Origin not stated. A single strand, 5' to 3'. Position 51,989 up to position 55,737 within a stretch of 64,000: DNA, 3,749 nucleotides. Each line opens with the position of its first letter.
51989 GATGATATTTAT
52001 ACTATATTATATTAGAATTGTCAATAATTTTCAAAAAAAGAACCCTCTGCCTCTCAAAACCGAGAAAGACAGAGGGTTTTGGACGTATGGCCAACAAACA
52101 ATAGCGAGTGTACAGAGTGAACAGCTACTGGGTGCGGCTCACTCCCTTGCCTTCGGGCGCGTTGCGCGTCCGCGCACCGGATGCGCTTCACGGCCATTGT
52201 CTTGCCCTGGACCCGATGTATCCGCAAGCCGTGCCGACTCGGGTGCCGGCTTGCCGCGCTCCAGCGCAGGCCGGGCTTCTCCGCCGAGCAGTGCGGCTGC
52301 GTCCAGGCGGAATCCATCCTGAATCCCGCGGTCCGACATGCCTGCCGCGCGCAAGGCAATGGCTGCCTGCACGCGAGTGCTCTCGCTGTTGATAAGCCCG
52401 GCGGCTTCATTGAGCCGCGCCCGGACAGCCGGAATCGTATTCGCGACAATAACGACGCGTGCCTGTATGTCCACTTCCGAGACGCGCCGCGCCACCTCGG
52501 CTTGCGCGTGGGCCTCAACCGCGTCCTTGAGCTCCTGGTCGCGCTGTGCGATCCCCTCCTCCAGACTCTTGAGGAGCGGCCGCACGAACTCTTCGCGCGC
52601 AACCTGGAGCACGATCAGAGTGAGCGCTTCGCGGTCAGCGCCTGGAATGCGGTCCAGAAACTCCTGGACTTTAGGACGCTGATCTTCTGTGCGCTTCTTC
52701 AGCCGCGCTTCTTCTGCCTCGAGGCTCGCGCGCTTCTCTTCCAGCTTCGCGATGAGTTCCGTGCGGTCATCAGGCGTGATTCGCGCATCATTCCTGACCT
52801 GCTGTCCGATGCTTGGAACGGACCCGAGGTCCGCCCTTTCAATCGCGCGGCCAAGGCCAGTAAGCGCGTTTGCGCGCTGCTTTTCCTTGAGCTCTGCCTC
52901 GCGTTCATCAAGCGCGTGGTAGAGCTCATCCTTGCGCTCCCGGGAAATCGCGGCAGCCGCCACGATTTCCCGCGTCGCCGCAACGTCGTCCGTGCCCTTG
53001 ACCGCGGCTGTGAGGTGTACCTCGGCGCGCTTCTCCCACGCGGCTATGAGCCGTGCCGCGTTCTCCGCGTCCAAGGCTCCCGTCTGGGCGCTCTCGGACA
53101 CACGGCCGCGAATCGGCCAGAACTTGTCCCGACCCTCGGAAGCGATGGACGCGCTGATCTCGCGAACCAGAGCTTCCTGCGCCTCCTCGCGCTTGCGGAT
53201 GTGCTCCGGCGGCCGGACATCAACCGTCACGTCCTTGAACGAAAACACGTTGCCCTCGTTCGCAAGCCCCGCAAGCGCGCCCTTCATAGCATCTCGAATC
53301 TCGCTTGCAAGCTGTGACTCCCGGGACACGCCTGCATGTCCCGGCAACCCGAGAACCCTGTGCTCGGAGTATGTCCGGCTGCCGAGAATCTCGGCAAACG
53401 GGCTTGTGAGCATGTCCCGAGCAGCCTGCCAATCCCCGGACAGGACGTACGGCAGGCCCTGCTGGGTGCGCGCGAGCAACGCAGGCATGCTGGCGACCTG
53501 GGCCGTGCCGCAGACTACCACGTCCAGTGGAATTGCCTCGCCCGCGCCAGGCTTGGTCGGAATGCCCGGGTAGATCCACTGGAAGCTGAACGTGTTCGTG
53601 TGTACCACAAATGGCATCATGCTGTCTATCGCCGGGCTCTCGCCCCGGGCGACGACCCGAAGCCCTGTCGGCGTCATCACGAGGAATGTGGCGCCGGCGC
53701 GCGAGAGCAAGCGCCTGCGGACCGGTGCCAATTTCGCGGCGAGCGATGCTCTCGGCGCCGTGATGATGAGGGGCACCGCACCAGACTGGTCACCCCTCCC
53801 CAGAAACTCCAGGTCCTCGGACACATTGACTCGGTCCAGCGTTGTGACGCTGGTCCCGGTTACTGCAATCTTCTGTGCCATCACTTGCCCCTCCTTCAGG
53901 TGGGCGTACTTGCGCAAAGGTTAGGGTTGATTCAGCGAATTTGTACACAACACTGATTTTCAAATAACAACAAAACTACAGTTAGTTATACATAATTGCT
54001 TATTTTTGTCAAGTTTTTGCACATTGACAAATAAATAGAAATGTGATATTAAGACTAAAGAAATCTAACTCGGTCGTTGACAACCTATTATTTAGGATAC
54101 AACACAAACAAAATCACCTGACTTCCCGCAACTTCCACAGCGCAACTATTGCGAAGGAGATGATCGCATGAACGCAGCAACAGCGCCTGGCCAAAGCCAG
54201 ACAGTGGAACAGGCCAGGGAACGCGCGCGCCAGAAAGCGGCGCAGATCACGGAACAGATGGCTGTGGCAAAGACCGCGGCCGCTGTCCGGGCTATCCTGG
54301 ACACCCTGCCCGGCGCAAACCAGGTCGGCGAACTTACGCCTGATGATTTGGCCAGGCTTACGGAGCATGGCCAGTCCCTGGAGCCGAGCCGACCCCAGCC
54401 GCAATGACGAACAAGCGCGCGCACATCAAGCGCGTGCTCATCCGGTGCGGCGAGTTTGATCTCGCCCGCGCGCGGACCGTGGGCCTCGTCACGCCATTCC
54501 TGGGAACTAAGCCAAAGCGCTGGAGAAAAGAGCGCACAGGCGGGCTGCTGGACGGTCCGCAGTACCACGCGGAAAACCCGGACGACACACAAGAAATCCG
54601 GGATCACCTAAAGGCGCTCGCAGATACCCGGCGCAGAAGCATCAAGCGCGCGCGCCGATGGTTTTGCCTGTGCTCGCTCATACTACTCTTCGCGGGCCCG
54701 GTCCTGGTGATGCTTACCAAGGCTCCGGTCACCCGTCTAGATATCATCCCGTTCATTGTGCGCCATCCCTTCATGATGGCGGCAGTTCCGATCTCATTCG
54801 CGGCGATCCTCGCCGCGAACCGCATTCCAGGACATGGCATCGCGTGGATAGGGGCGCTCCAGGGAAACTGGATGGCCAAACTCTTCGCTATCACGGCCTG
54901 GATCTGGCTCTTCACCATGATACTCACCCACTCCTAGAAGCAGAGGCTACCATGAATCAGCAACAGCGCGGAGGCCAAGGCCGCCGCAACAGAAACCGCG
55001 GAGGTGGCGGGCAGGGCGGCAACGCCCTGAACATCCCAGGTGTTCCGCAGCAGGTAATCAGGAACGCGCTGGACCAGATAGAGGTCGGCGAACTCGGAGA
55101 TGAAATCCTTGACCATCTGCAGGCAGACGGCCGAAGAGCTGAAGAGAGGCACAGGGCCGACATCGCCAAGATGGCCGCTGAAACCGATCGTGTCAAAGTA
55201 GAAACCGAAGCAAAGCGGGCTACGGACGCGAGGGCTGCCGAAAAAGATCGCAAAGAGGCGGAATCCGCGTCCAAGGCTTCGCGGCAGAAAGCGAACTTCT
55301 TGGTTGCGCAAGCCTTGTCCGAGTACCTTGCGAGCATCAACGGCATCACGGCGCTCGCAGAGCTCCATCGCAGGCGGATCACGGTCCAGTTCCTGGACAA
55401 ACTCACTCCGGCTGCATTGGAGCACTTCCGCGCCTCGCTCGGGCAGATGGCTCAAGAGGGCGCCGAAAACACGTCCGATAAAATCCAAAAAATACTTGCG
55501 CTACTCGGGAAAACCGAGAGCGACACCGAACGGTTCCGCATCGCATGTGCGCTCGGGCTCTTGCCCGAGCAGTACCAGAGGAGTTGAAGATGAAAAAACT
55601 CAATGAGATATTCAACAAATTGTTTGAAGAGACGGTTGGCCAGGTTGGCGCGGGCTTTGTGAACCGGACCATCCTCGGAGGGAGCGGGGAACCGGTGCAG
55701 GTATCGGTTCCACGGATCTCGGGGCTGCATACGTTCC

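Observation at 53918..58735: Divergently transcribed five-gene operon ending in a polytopic membrane protein with a degenerate M23/LytM domain, sharing an operator-like promoter region with the GTPase/vWA locus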

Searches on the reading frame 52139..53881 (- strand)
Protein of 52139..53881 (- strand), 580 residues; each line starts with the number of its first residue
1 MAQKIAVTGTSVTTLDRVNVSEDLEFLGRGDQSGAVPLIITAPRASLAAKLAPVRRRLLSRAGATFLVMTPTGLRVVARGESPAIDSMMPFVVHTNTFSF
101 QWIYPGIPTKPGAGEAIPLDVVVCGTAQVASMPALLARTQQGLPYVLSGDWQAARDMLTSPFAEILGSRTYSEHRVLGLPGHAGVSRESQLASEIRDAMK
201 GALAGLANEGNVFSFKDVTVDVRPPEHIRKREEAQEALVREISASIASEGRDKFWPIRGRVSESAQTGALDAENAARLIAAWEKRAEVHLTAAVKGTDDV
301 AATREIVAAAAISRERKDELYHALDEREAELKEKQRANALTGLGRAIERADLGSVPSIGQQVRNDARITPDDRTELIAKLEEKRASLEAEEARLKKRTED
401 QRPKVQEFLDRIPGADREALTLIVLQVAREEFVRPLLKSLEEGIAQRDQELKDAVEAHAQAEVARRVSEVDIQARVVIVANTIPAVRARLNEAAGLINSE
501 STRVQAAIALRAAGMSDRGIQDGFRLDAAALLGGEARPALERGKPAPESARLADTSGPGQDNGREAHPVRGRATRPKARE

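Call 6: search_protein_families(library=pfam, proteins=[window:52139-53881:-], max_evalue=1)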
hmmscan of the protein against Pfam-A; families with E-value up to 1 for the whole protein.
window:52139-53881:- (580 aa): 1 family
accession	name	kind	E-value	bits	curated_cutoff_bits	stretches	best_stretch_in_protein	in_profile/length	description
PF14338.12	Mrr_N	-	0.036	14.6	29.5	1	431-501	3-71/87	Mrr N-terminal domain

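Call 7: search_protein_families(library=ncbifam, proteins=[window:52139-53881:-], max_evalue=1)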
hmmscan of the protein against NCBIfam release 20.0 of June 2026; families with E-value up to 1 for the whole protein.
window:52139-53881:- (580 aa): 2 families
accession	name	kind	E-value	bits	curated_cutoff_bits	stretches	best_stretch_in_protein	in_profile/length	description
TIGR04388.1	Lepto_longest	subfamily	0.1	10.1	45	1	234-313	1244-1319/1693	TIGR04388 family protein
TIGR02512.1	FeFe_hydrog_A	subfamily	0.59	8.9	405.95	1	459-515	68-124/375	[FeFe] hydrogenase, group A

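Call 11: search_protein_families(library=padloc, proteins=[window:52139-53881:-], max_evalue=1)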
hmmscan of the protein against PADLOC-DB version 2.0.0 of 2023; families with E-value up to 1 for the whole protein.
window:52139-53881:- (580 aa): 0 families

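Call 68: search_solved_structures(query=A6, max_evalue=10)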
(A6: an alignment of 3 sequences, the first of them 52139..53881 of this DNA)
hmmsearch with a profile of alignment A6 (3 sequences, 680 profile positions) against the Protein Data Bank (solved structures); distinct sequences matched with E-value up to 10: 0.

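Call 99: search_protein_families(library=phrogs, proteins=[window:52139-53881:-], max_evalue=0.01)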
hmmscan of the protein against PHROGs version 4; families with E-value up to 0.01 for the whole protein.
window:52139-53881:- (580 aa): 0 families

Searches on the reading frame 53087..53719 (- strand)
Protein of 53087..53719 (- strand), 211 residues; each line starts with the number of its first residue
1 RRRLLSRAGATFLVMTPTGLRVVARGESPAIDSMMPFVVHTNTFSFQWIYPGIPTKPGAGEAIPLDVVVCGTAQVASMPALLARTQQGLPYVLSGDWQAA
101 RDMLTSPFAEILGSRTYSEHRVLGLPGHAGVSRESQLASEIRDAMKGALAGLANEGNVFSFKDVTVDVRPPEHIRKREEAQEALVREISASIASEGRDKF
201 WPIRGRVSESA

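Call 108: search_solved_structures(query=A13, max_evalue=10, show_alignments=2)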
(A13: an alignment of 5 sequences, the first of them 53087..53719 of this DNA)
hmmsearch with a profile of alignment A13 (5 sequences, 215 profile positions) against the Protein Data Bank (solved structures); distinct sequences matched with E-value up to 10: 2.
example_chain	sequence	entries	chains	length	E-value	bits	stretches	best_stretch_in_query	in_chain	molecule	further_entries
7puo_A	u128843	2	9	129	0.2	14.5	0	181-214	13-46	2-hydroxymuconate tautomerase,Chains: A,B,C,D,E,F,2-hydroxymuconate tautomerase | 2-hydroxymuconate tautomerase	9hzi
2p68_A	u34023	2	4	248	0.76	12.6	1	86-155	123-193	3-oxoacyl-[acyl-carrier-protein] reductase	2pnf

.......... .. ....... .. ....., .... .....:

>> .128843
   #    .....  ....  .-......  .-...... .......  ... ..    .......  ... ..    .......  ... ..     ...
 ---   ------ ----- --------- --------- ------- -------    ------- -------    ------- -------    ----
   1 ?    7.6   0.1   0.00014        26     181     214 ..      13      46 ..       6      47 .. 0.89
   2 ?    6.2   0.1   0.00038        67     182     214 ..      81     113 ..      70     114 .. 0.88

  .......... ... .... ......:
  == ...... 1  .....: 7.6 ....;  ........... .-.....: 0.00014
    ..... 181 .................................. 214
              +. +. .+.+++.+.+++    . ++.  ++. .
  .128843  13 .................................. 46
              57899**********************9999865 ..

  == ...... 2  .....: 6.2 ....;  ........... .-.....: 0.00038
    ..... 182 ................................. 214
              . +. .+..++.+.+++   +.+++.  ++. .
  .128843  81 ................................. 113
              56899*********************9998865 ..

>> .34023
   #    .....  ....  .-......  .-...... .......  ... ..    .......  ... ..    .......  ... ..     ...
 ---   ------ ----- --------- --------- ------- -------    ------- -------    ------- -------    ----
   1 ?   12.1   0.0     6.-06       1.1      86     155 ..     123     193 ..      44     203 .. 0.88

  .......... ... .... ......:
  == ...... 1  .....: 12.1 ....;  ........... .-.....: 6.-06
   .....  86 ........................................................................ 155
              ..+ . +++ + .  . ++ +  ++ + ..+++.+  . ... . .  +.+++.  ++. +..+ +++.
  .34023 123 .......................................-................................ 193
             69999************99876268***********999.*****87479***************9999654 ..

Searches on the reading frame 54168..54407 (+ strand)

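Call 6: search_protein_families(library=pfam, proteins=[window:54168-54407:+], max_evalue=1)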
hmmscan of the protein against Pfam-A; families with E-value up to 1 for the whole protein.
window:54168-54407:+ (79 aa): 2 families
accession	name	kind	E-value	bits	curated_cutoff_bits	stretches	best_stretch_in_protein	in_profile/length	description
PF24164.1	TMP_N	-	0.029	15.3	27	1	30-72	15-57/82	Tape measure protein N-terminal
PF10602.15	RPN7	-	0.15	12.1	29.6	1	12-63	105-156/174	26S proteasome subunit RPN7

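Call 7: search_protein_families(library=ncbifam, proteins=[window:54168-54407:+], max_evalue=1)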
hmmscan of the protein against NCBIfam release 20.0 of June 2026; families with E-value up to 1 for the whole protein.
window:54168-54407:+ (79 aa): 0 families

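Call 11: search_protein_families(library=padloc, proteins=[window:54168-54407:+], max_evalue=1)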
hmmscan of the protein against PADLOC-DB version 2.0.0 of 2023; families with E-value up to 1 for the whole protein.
window:54168-54407:+ (79 aa): 0 families

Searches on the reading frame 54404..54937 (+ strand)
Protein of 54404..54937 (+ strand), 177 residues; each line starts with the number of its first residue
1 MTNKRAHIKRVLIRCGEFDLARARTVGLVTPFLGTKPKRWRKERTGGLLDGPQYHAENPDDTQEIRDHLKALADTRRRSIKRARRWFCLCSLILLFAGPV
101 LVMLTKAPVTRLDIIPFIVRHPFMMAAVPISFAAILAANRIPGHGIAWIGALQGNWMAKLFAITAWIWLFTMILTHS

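Call 6: search_protein_families(library=pfam, proteins=[window:54404-54937:+], max_evalue=1)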
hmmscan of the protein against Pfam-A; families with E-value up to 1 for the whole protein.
window:54404-54937:+ (177 aa): 3 families
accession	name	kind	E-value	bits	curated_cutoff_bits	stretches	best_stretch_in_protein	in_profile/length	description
PF17280.7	DUF5345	-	0.0097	16.5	27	1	55-103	13-60/77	Family of unknown function (DUF5345)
PF05739.25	SNARE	-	0.14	12.7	26.8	1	77-98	28-49/53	SNARE domain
PF04339.18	FemAB_like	-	0.15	11.6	27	1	9-85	117-192/369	Peptidogalycan biosysnthesis/recognition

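Call 7: search_protein_families(library=ncbifam, proteins=[window:54404-54937:+], max_evalue=1)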
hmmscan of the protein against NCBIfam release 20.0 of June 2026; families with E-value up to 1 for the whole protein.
window:54404-54937:+ (177 aa): 0 families

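Call 11: search_protein_families(library=padloc, proteins=[window:54404-54937:+], max_evalue=1)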
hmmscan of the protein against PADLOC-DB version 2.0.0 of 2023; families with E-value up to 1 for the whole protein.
window:54404-54937:+ (177 aa): 0 families

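Call 91: find_encoding_contigs(protein=window:54404-54937:+, flank=3000, max_places=6)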
Protein window:54404-54937:+ (177 aa): no gene with exactly this product is on record in the collection.

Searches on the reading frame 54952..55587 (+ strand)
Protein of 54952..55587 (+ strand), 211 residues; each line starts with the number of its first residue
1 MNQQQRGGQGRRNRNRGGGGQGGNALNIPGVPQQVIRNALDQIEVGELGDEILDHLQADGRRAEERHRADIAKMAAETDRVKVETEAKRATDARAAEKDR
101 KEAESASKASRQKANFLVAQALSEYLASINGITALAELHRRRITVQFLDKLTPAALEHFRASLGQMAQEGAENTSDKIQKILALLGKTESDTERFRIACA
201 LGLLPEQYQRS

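Call 6: search_protein_families(library=pfam, proteins=[window:54952-55587:+], max_evalue=1)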
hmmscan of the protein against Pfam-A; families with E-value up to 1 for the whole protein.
window:54952-55587:+ (211 aa): 2 families
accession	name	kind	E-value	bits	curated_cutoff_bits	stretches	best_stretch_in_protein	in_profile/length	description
PF12619.13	MCM2_N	-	4.8e-05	24.1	23.6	1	42-145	18-119/151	Mini-chromosome maintenance protein 2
PF19976.4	GAAD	-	0.14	12.6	23.6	0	190-207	13-30/62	GTPase-associated adaptor domain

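Call 7: search_protein_families(library=ncbifam, proteins=[window:54952-55587:+], max_evalue=1)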
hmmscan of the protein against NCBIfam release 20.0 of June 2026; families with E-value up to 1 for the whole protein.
window:54952-55587:+ (211 aa): 2 families
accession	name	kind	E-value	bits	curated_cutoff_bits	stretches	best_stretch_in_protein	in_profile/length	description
NF003434.0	PRK04950.1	equivalog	0.024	14.6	127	1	30-147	73-190/205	RNA chaperone ProQ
NF007616.0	PRK10264.1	equivalog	0.11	12.1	261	1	110-192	81-163/195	hydrogenase 1 maturation protease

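Call 11: search_protein_families(library=padloc, proteins=[window:54952-55587:+], max_evalue=1)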
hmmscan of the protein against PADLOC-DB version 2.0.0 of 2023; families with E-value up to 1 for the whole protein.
window:54952-55587:+ (211 aa): 0 families

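Call 99: search_protein_families(library=phrogs, proteins=[window:54952-55587:+], max_evalue=0.01)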
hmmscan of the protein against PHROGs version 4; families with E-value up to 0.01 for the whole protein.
window:54952-55587:+ (211 aa): 0 families
